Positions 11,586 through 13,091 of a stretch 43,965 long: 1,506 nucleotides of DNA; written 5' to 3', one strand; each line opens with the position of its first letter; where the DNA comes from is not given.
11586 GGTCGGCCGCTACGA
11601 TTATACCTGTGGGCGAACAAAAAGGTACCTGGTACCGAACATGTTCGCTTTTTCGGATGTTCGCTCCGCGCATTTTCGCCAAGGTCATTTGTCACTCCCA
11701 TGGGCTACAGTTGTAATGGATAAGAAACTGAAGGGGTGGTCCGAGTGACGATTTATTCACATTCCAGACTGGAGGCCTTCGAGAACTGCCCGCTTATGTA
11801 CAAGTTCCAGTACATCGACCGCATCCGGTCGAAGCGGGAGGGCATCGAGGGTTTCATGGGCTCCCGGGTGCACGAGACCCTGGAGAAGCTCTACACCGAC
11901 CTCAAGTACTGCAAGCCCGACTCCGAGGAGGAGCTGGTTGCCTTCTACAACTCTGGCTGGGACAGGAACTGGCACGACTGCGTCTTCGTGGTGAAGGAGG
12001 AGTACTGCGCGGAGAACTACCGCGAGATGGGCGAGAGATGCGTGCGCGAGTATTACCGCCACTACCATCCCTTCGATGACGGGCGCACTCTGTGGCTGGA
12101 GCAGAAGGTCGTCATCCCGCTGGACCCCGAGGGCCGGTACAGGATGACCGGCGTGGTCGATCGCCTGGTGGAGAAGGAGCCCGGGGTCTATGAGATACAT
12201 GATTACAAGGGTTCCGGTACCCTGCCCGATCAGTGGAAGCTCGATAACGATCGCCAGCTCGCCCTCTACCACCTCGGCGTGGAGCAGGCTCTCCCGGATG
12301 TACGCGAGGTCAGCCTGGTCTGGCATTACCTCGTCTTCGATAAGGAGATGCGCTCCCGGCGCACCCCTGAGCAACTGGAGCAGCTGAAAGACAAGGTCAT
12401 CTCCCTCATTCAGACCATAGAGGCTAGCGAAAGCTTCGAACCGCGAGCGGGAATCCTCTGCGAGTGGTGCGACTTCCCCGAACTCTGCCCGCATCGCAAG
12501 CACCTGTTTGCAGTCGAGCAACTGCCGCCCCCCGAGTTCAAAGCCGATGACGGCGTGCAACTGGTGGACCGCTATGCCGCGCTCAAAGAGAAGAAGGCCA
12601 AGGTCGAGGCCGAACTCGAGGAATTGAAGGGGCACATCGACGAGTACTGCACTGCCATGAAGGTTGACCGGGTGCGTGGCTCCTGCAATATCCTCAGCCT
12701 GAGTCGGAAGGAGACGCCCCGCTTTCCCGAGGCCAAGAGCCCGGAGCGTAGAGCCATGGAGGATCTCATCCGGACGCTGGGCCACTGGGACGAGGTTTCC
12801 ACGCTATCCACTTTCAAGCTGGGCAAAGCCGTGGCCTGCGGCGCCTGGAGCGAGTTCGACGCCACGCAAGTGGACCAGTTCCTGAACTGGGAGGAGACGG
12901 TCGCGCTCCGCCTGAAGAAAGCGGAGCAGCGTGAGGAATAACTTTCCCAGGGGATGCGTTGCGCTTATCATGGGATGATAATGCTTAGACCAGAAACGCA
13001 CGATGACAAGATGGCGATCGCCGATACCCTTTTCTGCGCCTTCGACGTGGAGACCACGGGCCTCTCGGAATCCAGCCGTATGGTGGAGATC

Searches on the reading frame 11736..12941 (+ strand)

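Call 93: search_protein_families(library=padloc, proteins=[window:11736-12941:+], max_evalue=0.00001)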
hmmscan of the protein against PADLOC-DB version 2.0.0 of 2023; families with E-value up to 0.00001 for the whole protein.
window:11736-12941:+ (401 aa): 2 families
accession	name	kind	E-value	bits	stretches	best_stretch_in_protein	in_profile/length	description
PDLC01250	Cas4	-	5.1e-09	34.6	1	132-252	57-168/168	"CAS-I,CAS-II,CAS-III,CAS-IV,CAS-V,CAS-VI; acquisition_associated"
PDLC01447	Cas4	-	2.1e-06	26.3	0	8-252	6-158/161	"CAS-I,CAS-II,CAS-III,CAS-IV,CAS-V,CAS-VI; acquisition_associated"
